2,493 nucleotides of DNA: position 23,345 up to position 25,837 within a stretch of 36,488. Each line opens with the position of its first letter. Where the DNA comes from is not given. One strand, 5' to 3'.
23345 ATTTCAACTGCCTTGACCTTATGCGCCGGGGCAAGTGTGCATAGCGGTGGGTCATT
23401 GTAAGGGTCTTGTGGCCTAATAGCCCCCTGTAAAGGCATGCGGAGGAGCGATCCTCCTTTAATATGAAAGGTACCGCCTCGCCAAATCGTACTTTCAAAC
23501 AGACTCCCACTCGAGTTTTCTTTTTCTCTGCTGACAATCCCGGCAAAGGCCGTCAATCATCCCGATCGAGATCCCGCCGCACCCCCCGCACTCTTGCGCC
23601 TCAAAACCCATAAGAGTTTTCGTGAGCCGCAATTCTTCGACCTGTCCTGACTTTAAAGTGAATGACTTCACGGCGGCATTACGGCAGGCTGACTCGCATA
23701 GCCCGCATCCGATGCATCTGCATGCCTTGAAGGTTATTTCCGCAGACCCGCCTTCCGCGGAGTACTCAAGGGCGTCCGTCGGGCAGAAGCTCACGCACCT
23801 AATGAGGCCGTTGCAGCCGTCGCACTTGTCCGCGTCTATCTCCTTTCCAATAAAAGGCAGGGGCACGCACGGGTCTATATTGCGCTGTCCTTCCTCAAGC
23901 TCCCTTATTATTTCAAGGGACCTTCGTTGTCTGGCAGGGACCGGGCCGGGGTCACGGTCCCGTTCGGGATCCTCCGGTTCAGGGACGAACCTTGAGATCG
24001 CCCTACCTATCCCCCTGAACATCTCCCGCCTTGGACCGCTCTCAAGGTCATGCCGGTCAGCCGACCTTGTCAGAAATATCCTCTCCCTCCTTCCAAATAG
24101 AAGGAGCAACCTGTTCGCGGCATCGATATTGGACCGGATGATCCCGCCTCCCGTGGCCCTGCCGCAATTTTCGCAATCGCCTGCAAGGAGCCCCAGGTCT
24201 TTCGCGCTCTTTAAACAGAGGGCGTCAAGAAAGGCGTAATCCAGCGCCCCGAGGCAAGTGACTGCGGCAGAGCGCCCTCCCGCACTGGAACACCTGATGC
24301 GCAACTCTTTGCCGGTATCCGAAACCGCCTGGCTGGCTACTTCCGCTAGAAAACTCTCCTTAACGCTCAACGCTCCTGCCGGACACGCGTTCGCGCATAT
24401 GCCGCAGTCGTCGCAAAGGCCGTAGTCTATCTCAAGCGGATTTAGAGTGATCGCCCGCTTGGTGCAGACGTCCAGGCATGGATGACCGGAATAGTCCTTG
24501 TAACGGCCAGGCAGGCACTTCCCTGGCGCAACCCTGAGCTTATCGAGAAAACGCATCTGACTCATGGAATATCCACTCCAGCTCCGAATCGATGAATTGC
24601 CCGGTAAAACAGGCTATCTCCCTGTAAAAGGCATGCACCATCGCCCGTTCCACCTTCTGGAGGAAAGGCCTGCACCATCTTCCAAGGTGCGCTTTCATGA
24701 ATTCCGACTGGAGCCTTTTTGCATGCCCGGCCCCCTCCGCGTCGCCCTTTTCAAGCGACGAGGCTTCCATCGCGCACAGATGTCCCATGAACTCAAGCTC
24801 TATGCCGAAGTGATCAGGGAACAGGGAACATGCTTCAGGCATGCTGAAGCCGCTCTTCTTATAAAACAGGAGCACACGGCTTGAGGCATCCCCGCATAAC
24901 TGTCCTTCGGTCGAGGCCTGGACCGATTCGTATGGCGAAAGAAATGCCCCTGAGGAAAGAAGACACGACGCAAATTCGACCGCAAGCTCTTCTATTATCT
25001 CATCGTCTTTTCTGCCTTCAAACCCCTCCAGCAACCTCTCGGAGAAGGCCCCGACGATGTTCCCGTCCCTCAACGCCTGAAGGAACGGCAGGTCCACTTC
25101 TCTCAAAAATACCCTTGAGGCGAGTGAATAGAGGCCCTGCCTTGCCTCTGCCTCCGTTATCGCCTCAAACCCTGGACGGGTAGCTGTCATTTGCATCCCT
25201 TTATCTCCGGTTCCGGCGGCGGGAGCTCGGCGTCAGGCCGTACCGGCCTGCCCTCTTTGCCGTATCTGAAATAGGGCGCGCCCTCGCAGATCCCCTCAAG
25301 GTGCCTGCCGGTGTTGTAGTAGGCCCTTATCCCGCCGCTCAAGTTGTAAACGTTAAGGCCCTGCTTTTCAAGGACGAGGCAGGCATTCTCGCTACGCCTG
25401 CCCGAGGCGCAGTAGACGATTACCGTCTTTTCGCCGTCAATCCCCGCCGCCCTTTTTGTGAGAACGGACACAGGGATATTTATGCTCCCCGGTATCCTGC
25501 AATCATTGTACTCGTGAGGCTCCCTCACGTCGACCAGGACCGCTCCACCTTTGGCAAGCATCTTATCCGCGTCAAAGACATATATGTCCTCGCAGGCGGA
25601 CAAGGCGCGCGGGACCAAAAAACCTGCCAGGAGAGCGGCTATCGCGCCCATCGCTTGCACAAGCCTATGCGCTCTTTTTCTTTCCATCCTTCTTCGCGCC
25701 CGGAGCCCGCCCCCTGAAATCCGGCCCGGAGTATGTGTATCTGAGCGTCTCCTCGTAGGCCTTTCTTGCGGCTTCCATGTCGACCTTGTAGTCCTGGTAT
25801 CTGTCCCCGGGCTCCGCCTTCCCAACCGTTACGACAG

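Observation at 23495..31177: Seven-gene OM-barrel / B-C-A molybdoenzyme / lipoprotein-rhodanese / TorD / polyferredoxin operon: candidate undescribed chalcogen-respiration module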

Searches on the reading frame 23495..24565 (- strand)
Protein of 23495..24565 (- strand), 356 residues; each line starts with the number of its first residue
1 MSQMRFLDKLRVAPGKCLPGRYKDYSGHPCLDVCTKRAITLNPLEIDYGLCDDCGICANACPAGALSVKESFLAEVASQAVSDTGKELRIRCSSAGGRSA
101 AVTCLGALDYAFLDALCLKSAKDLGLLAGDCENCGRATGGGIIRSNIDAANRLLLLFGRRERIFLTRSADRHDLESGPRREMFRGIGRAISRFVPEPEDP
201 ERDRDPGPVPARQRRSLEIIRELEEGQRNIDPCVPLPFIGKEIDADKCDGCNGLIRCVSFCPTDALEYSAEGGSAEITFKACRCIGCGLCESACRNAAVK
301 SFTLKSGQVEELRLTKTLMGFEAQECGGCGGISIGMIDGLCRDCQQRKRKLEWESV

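Call 4: search_protein_families(library=pfam, proteins=[window:23495-24565:-], max_evalue=0.01)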
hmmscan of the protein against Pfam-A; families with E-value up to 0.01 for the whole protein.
window:23495-24565:- (356 aa): 9 families
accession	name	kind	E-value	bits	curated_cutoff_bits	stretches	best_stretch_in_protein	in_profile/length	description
PF12838.12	Fer4_7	-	8.3e-10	39.4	27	2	247-295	1-49/52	4Fe-4S dicluster domain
PF00037.32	Fer4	-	1.1e-09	38.1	21.1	2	45-66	2-23/24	4Fe-4S binding domain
PF12837.12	Fer4_6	-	9.8e-09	35.2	25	2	45-66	3-24/24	4Fe-4S binding domain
PF13237.11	Fer4_10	-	1e-06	29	25.5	1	242-294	3-52/53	4Fe-4S dicluster domain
PF25160.1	LdpA_Fe-S-bd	-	1.8e-05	24.8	27.6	2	28-67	7-44/49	LdpA Fe-S cluster-binding domain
PF12797.12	Fer4_2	-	0.00012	22.3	24.5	2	45-63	4-22/22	4Fe-4S binding domain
PF13187.11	Fer4_9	-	0.0021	18.5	27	1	247-297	1-50/52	4Fe-4S dicluster domain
PF14697.11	Fer4_21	-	0.0032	18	35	0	283-329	7-44/59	4Fe-4S dicluster domain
PF13484.11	Fer4_16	-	0.0062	17.7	30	1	51-76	2-28/66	4Fe-4S double cluster binding domain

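Call 5: search_protein_families(library=ncbifam, proteins=[window:23495-24565:-], max_evalue=0.01)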
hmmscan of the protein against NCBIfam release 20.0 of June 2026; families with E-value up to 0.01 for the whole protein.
window:23495-24565:- (356 aa): 63 families (the best 25 are shown)
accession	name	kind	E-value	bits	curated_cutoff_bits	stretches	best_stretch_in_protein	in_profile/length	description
TIGR02179.1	PorD_KorD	subfamily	1.5e-10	41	60.05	2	29-68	32-74/78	2-oxoacid:acceptor oxidoreductase, delta subunit, pyruvate/2-ketoisovalerate family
TIGR02700.1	flavo_MJ0208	hypoth_equivalog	3.4e-10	39.6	251.35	2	242-301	144-196/234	dihydromethanopterin reductase (acceptor)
NF007382.0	PRK09898.1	equivalog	2.9e-09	36.8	213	2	244-296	119-168/208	ferredoxin-like protein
NF009053.0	PRK12387.1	subfamily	9.2e-09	35.3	204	2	241-312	32-106/180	formate hydrogenlyase complex iron-sulfur subunit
NF045874.1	Vhu_polyferre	exception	1.1e-08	34.3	600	2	241-297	22-74/381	F420-non-reducing hydrogenase associated-polyferredoxin VhuB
TIGR04105.1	FeFe_hydrog_B1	subfamily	1.4e-08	33.8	450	1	28-69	164-208/462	monomeric [FeFe] hydrogenase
NF040684.1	PorD_Arch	equivalog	1.8e-08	34.4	120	2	30-68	40-81/85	pyruvate synthase subunit PorD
NF040770.1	hetero_SS_HdrA2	exception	2.2e-08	32.7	1100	2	239-309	570-633/777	CoB-CoM heterodisulfide reductase HdrA2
NF007202.0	PRK09623.1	equivalog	6.5e-08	32.8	166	1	30-69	59-101/105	3-methyl-2-oxobutanoate dehydrogenase subunit delta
NF007205.0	PRK09626.1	equivalog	8.7e-08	32.1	93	2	243-299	14-71/105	2-oxoglutarate-acceptor oxidoreductase subunit OorD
NF042909.1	FMH_DH_FwdF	exception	1.1e-07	31.3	375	2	41-74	130-163/336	tungsten-dependent formylmethanofuran dehydrogenase subunit FwdF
TIGR01971.1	NuoI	subfamily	1.5e-07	31.1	113.05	1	40-72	72-104/121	NADH-quinone oxidoreductase, chain I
NF045490.1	FdxA_Protbact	equivalog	2e-07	31.2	135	2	17-71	9-60/104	ferredoxin FdxA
TIGR04041.1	activase_YjjW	hypoth_equivalog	2.8e-07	30.2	250.2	1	250-299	42-87/276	YjjW family glycine radical enzyme activase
NF006221.0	PRK08348.1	subfamily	6.4e-07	29.1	124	1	236-300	33-93/136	NADH-plastoquinone oxidoreductase subunit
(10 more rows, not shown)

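Call 61: search_solved_structures(query=window:23495-24565:-, max_evalue=0.01)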
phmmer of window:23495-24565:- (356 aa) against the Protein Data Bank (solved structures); distinct sequences matched with E-value up to 0.01: 72 (the best 60 are shown).
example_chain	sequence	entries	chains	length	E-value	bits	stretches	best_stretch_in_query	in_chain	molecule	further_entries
9sw6_G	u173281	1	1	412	3.3e-07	33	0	244-307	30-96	Polyferredoxin protein MvhB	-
9mqx_E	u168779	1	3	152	4.3e-06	29.3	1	243-269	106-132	Fe-S-cluster-containing hydrogenase subunit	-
7z0s_F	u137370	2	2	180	1.6e-05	27.5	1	238-301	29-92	Formate hydrogenlyase subunit 6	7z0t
9sfi_T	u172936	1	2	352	5.8e-05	25.6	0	45-76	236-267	4Fe-4S ferredoxin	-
5t5i_F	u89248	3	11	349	9.5e-05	24.9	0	234-304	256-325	Tungsten formylmethanofuran dehydrogenase subunit fwdF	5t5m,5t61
9sw6_H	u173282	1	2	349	0.00015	24.2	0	234-299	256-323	Tungsten formylmethanofuran dehydrogenase, subunit F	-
2o01_C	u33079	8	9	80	0.00016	24.2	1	249-296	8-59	Photosystem I iron-sulfur center | PsaC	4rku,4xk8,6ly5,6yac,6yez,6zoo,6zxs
2wsc_C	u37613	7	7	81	0.00016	24.1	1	249-296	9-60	PHOTOSYSTEM I IRON-SULFUR CENTER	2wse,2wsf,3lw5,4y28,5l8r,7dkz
9xj9_C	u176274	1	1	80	0.00032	23.1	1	249-296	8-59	Photosystem I iron-sulfur center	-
5zji_C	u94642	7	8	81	0.00035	23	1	249-296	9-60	photosystem I subunit VII | Photosystem I iron-sulfur center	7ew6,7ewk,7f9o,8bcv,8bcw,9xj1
7bkb_A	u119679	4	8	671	0.00036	23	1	246-303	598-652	CoB--CoM heterodisulfide reductase iron-sulfur subunit A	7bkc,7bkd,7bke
9s1l_C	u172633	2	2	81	0.00036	23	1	249-296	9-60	Photosystem I iron-sulfur center (PsaC)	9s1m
6zzx_C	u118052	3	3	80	0.00039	22.9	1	249-296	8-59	Photosystem I iron-sulfur center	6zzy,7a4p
9kqp_C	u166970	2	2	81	0.00041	22.8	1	249-296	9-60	Photosystem I iron-sulfur center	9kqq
7wfd_AC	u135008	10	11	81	0.00044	22.7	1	249-296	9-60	Photosystem I iron-sulfur center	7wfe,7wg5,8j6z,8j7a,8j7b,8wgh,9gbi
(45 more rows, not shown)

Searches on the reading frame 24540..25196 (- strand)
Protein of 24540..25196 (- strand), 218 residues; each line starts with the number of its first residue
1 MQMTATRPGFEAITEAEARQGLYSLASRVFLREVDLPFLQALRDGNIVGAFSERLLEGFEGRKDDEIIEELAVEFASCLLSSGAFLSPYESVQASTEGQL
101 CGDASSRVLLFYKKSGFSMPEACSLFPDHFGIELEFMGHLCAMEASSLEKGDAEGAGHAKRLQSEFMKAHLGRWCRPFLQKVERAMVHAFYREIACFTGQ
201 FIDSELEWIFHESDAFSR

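Call 4: search_protein_families(library=pfam, proteins=[window:24540-25196:-], max_evalue=0.01)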
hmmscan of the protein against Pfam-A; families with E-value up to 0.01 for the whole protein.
window:24540-25196:- (218 aa): 1 family
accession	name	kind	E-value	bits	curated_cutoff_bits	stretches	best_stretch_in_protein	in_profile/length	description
PF02613.20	Nitrate_red_del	-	5.4e-21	75.5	22.2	1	64-179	21-135/136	Nitrate reductase delta subunit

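Call 5: search_protein_families(library=ncbifam, proteins=[window:24540-25196:-], max_evalue=0.01)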
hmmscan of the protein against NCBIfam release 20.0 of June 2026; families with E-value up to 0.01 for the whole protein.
window:24540-25196:- (218 aa): 3 families
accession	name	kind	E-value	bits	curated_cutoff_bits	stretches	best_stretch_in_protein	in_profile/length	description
NF003442.0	PRK04976.1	equivalog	6.2e-15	55.7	132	1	19-207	12-206/211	molecular chaperone TorD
TIGR03482.1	DMSO_red_II_cha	subfamily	8.8e-12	45.4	152.3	1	110-209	95-192/197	DMSO reductase family type II enzyme chaperone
NF042981.1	EthbenzDh_ebdD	equivalog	1.5e-08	34.5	360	1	109-208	118-214/222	ethylbenzene dehydrogenase subunit delta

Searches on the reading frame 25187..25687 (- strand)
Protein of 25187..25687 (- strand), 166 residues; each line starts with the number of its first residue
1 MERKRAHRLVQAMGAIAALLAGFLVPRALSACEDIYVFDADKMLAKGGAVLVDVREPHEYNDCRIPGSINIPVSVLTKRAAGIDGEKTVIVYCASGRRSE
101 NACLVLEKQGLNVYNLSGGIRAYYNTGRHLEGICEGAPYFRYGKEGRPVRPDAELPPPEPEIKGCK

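Call 4: search_protein_families(library=pfam, proteins=[window:25187-25687:-], max_evalue=0.01)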
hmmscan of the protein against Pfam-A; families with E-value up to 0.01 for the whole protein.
window:25187-25687:- (166 aa): 1 family
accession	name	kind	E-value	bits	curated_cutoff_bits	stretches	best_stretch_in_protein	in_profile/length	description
PF00581.25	Rhodanese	-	5.2e-21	75.4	22.2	1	40-125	5-101/102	Rhodanese-like domain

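Call 5: search_protein_families(library=ncbifam, proteins=[window:25187-25687:-], max_evalue=0.01)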
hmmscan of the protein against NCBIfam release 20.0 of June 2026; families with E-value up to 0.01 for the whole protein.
window:25187-25687:- (166 aa): 20 families
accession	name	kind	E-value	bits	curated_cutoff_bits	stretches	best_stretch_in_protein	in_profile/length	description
NF006444.0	PRK08762.1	equivalog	3.6e-14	52.2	449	1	31-131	13-115/387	molybdopterin-synthase adenylyltransferase MoeB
NF008750.0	PRK11784.1-2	equivalog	6.1e-13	48.6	241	2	83-125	84-127/346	tRNA 2-selenouridine(34) synthase MnmH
NF045521.1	rhoda_near_glyco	subfamily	1.4e-12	47.7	145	1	46-129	29-114/144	rhodanese homology domain-containing protein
NF005646.0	PRK07411.1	equivalog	2.6e-12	46.6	633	1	32-124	281-380/390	molybdopterin-synthase adenylyltransferase MoeB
NF001195.0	PRK00162.1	equivalog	3.3e-11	43.5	102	1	33-125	5-98/108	thiosulfate sulfurtransferase GlpE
TIGR04568.1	arch_SelU_Nterm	equivalog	1.4e-10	41.3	200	2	77-124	165-213/215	selenouridine synthase SelU-like subunit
NF005902.0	PRK07878.1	equivalog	1e-09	37.8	647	1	49-125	304-383/392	adenylyltransferase/sulfurtransferase MoeZ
NF007627.0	PRK10287.1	equivalog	2.2e-09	37.4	102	1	51-121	23-95/104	thiosulfate sulfurtransferase PspE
TIGR03167.1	tRNA_sel_U_synt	equivalog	2.3e-09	37.1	219.75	2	83-124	71-113/311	tRNA 2-selenouridine(34) synthase MnmH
TIGR02981.1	phageshock_pspE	exception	1.1e-08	35.2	126.3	1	51-121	21-93/101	thiosulfate sulfurtransferase PspE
NF008752.0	PRK11784.1-4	equivalog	2.2e-08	33.3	266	1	51-75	21-45/357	tRNA 2-selenouridine(34) synthase MnmH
NF001133.1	PRK00142.1-1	equivalog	3e-08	33.5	170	1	40-133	113-213/229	oxygen-dependent tRNA uridine(34) hydroxylase TrhO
NF003703.0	PRK05320.1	equivalog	1.8e-07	31.1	331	1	70-134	161-226/280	sulfurtransferase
NF041203.1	rhodanese_LYCAU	equivalog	5.6e-07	29.3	115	1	39-125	27-118/126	rhodanese-related (seleno)protein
NF004111.0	PRK05600.1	equivalog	1.5e-06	27.6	437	1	44-122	282-370/371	ThiF family adenylyltransferase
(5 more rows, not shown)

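Call 60: search_solved_structures(query=window:25187-25687:-, max_evalue=0.001)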
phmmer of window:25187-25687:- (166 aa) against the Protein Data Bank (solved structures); distinct sequences matched with E-value up to 0.001: 37.
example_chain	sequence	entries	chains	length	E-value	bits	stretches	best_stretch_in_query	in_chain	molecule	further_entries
3icr_A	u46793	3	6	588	1.9e-10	44.3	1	37-123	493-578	Coenzyme A-Disulfide Reductase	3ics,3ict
3gk5_A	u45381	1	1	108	2.9e-10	43.6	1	50-127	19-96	Uncharacterized rhodanese-related protein TVG0868615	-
6mxv_A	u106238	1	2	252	1.1e-09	41.7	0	49-123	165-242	Rhodanese-like family protein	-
1yt8_A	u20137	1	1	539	5.2e-09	39.6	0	45-100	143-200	thiosulfate sulfurtransferase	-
8a56_A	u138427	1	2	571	1.9e-08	37.7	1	32-123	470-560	Coenzyme A-persulfide reductase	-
2jtq_A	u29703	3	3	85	9.2e-08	35.5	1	52-121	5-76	Phage shock protein E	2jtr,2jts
4ocg_A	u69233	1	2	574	1.4e-07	34.9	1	48-124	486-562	FAD-dependent pyridine nucleotide-disulphide oxidoreductase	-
3nta_A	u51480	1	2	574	1.5e-07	34.8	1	48-124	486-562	FAD-dependent pyridine nucleotide-disulphide oxidoreductase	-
3tp9_A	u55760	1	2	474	2e-07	34.4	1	42-128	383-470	BETA-LACTAMASE and RHODANESE DOMAIN PROTEIN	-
3nhv_A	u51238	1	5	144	2.6e-07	34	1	34-134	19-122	BH2092 protein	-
2kl3_A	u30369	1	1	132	3.4e-07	33.6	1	48-136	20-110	Alr3790 protein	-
3ilm_A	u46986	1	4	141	4.5e-07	33.3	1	48-136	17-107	Alr3790 protein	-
3d1p_A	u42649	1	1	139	8.6e-07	32.3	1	48-116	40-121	Putative thiosulfate sulfurtransferase YOR285W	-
3o3w_A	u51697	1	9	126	1e-06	32.1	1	34-123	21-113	BH2092 protein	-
6pfz_D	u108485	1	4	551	1.3e-06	31.7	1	31-121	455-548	NADH oxidase (NoxA-3)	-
1qxn_A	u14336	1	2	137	0.00059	23.1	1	39-127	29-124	sulfide dehydrogenase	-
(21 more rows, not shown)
